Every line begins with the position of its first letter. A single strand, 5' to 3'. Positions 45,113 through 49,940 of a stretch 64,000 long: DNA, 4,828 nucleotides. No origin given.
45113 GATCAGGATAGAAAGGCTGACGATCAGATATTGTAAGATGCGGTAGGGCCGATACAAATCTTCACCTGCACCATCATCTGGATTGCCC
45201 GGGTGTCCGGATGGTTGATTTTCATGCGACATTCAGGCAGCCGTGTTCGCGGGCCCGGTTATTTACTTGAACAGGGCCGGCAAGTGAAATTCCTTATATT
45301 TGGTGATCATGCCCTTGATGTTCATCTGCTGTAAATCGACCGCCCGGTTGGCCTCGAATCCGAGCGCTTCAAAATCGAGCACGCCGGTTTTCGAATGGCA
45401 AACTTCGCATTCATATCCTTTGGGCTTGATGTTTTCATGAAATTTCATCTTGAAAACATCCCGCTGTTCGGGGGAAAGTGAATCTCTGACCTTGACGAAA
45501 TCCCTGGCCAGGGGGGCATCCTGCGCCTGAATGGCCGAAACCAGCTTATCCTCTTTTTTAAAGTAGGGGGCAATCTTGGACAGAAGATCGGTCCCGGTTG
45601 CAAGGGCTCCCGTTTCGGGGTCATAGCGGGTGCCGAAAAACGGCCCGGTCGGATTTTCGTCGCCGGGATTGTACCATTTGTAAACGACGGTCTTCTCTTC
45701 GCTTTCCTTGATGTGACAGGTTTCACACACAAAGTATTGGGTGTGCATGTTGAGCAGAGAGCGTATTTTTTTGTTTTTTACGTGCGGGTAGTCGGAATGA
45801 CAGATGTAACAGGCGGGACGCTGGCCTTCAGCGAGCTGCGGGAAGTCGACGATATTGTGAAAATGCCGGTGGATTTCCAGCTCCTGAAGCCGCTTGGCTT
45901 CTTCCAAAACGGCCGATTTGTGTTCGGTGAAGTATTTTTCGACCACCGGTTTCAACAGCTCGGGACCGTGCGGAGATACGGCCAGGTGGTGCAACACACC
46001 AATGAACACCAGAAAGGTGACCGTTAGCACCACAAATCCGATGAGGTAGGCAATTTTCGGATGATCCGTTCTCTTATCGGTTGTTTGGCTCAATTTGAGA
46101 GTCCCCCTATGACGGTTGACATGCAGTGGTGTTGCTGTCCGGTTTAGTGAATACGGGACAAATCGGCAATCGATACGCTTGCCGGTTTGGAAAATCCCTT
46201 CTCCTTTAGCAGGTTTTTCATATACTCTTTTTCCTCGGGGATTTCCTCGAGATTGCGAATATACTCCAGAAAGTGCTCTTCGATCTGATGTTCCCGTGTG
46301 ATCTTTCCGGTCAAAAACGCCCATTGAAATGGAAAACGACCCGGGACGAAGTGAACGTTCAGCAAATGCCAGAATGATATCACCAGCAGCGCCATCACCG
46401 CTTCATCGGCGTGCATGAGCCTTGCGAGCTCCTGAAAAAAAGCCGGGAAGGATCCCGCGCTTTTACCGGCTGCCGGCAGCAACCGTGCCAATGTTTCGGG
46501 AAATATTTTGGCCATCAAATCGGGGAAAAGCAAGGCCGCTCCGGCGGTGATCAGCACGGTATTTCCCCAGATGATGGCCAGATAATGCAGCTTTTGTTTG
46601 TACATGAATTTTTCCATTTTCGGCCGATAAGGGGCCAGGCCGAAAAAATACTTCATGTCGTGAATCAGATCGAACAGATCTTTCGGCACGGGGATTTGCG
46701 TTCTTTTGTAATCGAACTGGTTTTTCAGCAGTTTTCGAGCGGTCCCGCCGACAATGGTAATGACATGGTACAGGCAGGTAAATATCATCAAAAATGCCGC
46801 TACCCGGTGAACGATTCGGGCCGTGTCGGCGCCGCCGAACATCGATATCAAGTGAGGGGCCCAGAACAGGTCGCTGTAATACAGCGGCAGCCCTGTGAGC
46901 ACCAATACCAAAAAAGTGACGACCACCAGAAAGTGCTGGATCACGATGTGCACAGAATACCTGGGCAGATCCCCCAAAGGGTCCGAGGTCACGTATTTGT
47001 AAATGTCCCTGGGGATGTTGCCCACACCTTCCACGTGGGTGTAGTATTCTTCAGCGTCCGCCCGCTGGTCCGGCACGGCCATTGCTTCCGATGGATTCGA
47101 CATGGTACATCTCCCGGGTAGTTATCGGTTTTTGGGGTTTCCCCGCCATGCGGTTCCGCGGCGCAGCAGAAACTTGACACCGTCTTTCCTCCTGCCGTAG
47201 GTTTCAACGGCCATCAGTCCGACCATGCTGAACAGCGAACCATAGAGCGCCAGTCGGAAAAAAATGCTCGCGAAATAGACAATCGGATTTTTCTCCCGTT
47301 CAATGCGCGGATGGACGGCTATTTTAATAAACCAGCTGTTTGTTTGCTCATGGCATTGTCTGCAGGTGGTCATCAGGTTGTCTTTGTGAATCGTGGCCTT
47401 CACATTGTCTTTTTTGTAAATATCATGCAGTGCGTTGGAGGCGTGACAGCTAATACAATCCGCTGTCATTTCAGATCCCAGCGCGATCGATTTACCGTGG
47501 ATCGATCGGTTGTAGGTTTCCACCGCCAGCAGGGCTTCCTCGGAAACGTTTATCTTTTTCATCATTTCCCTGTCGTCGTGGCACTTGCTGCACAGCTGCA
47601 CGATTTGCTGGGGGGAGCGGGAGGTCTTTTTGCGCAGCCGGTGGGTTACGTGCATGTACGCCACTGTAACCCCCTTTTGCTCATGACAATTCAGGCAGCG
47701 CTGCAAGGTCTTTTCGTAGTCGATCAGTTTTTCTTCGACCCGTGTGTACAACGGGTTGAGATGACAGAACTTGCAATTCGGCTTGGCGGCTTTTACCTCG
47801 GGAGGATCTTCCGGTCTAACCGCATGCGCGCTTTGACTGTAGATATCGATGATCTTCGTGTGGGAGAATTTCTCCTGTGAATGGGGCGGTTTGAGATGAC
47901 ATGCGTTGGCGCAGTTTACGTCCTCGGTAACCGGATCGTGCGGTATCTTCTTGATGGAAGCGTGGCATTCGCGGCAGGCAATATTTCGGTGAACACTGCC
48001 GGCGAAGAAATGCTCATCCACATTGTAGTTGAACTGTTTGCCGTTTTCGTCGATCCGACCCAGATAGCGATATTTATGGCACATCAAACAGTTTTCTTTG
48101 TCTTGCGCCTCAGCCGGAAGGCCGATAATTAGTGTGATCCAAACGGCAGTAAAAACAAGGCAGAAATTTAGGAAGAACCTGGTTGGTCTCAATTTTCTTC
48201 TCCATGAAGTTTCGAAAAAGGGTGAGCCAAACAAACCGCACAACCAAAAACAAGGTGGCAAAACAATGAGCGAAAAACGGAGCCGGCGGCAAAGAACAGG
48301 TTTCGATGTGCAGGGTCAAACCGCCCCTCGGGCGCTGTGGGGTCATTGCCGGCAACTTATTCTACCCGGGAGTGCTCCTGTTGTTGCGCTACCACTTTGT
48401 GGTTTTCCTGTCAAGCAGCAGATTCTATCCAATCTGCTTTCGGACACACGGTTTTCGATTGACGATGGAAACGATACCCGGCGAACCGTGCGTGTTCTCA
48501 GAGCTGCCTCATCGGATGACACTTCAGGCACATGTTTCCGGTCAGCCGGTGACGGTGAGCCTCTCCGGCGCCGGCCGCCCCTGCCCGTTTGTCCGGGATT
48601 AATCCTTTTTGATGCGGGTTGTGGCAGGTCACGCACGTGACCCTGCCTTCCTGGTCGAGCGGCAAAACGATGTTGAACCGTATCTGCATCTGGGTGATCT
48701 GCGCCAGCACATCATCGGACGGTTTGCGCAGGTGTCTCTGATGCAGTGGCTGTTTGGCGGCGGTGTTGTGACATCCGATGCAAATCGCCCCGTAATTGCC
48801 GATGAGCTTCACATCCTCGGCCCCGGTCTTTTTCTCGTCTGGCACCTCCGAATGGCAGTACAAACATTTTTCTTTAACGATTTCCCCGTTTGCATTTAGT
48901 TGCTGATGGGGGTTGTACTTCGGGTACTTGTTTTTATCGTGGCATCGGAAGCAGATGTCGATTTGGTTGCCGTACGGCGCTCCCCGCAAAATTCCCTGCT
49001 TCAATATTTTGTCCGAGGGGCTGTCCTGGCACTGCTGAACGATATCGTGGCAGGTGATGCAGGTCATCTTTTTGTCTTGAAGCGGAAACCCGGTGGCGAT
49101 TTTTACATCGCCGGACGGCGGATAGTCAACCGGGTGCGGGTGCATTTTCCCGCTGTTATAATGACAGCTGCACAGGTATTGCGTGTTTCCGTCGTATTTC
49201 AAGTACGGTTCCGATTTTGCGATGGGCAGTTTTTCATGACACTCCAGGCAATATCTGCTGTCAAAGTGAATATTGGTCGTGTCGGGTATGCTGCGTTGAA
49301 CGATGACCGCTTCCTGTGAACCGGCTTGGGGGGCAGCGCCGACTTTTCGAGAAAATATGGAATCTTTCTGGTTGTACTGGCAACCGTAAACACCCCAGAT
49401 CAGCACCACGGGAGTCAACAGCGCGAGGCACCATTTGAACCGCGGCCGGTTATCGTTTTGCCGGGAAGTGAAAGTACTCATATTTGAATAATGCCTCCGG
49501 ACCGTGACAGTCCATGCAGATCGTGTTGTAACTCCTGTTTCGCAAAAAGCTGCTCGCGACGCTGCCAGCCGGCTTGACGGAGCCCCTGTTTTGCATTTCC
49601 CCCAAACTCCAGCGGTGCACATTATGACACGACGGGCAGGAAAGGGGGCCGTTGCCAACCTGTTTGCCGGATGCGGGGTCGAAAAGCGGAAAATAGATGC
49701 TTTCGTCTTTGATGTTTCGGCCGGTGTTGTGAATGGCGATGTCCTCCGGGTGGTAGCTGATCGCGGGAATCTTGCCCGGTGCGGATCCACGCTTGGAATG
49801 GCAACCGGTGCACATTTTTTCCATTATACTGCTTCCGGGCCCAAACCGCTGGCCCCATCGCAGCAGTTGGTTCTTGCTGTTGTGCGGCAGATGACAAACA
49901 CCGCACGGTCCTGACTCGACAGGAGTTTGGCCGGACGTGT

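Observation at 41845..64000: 22-kb putative extracellular electron transfer locus, from inner membrane to outer membrane, with its own regulators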

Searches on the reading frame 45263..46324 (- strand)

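Call 4: search_protein_families(library=pfam, proteins=[window:45263-46324:-], max_evalue=0.01)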
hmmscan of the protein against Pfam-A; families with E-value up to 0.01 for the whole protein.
window:45263-46324:- (353 aa): 2 families
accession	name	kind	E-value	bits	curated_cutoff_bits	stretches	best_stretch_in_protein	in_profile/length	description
PF14522.11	Cytochrome_C7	-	4.5e-06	26.8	24.8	0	170-209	14-53/67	Cytochrome c7 and related cytochrome c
PF14537.11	Cytochrom_c3_2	-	0.0021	19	25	0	166-211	23-71/79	Cytochrome c3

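Call 7: search_protein_families(library=ncbifam, proteins=[window:45263-46324:-], max_evalue=0.01)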
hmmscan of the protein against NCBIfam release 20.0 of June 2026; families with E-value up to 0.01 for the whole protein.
window:45263-46324:- (353 aa): 2 families
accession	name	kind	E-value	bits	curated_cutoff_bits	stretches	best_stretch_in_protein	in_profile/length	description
TIGR04315.1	octaheme_Shew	subfamily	1.1e-06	28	375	1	166-222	216-271/440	tetrathionate reductase family octaheme c-type cytochrome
TIGR00622.1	ssl1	subfamily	0.0084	16.8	45.1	0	157-204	43-88/112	TFIIH complex SSL1-like subunit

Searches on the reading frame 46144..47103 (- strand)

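Call 4: search_protein_families(library=pfam, proteins=[window:46144-47103:-], max_evalue=0.01)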
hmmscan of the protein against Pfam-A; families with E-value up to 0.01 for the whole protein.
window:46144-47103:- (319 aa): 2 families
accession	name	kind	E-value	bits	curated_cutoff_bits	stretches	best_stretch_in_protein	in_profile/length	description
PF01292.26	Ni_hydr_CYTB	-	5.5e-05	23.4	30.1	1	48-248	1-160/179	Prokaryotic cytochrome b561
PF14358.11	DUF4405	-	0.00052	20.9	26.7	1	57-116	3-64/66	Domain of unknown function (DUF4405)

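Call 7: search_protein_families(library=ncbifam, proteins=[window:46144-47103:-], max_evalue=0.01)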
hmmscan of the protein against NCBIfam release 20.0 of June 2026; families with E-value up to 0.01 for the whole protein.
window:46144-47103:- (319 aa): 4 families
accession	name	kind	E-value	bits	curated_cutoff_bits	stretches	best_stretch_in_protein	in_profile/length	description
TIGR01583.1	formate-DH-gamm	equivalog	4.3e-08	33.4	115.85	1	47-275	3-192/204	formate dehydrogenase subunit gamma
NF007924.0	PRK10639.1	equivalog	0.00031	20.6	341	1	47-111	8-69/211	formate dehydrogenase cytochrome b556 subunit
NF007558.0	PRK10179.1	equivalog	0.00031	20.5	339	0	55-207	16-149/217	formate dehydrogenase-N subunit gamma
TIGR02125.1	CytB-hydogenase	equivalog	0.0031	17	121.5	1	48-209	2-157/212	Ni/Fe-hydrogenase, b-type cytochrome subunit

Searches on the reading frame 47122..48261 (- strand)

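Call 4: search_protein_families(library=pfam, proteins=[window:47122-48261:-], max_evalue=0.01)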
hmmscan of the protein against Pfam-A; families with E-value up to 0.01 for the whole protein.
window:47122-48261:- (379 aa): 4 families
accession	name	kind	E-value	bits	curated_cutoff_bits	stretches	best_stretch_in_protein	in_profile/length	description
PF22113.1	Mtrc-MtrF_II-IV_dom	-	7.6e-10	39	30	1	161-310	7-169/176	Outer membrane cytochrome MtrC/MtrF-like, domains II/IV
PF14522.11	Cytochrome_C7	-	6.4e-06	26.3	24.8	0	157-228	10-66/67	Cytochrome c7 and related cytochrome c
PF14537.11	Cytochrom_c3_2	-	1.6e-05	25.7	25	0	160-234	6-70/79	Cytochrome c3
PF02085.21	Cytochrom_CIII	-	8.9e-05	23.2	22.9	0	264-308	44-86/101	Class III cytochrome C family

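Call 7: search_protein_families(library=ncbifam, proteins=[window:47122-48261:-], max_evalue=0.01)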
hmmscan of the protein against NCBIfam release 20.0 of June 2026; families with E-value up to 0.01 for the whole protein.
window:47122-48261:- (379 aa): 0 families

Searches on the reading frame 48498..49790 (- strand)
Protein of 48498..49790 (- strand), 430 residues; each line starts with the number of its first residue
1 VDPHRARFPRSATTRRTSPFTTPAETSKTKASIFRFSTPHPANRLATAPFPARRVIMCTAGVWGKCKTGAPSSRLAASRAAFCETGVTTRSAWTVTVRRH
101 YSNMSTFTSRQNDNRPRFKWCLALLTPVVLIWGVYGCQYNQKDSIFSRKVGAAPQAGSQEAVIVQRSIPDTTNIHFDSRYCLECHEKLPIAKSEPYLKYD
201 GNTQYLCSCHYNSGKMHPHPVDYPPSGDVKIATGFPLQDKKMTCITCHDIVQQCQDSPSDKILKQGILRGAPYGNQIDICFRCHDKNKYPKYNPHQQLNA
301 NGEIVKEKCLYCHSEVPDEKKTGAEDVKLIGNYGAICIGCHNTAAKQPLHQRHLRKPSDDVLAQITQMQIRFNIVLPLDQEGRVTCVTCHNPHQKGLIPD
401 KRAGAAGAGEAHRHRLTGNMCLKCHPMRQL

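Call 4: search_protein_families(library=pfam, proteins=[window:48498-49790:-], max_evalue=0.01)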
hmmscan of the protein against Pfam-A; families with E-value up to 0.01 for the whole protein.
window:48498-49790:- (430 aa): 4 families
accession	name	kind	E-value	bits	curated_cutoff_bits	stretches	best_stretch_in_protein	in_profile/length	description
PF14522.11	Cytochrome_C7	-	5.3e-08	33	24.8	0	305-391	12-67/67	Cytochrome c7 and related cytochrome c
PF09699.15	Paired_CXXCH_1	-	1.6e-05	24.9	20.6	0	240-288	7-40/41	Doubled CXXCH motif (Paired_CXXCH_1)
PF22113.1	Mtrc-MtrF_II-IV_dom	-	1.7e-05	24.9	30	1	177-315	27-165/176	Outer membrane cytochrome MtrC/MtrF-like, domains II/IV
PF14537.11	Cytochrom_c3_2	-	0.0029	18.5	25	0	239-316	4-67/79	Cytochrome c3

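Call 7: search_protein_families(library=ncbifam, proteins=[window:48498-49790:-], max_evalue=0.01)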
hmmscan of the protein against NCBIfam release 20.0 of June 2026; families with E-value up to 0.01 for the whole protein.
window:48498-49790:- (430 aa): 2 families
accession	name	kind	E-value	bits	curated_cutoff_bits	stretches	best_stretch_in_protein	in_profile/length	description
TIGR03508.1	decahem_SO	subfamily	7.2e-07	28.9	192.2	2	180-353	96-231/258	DmsE family decaheme c-type cytochrome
TIGR01905.1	paired_CXXCH_1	subfamily_domain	1.5e-05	24.8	25.2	0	305-345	5-40/41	doubled CXXCH domain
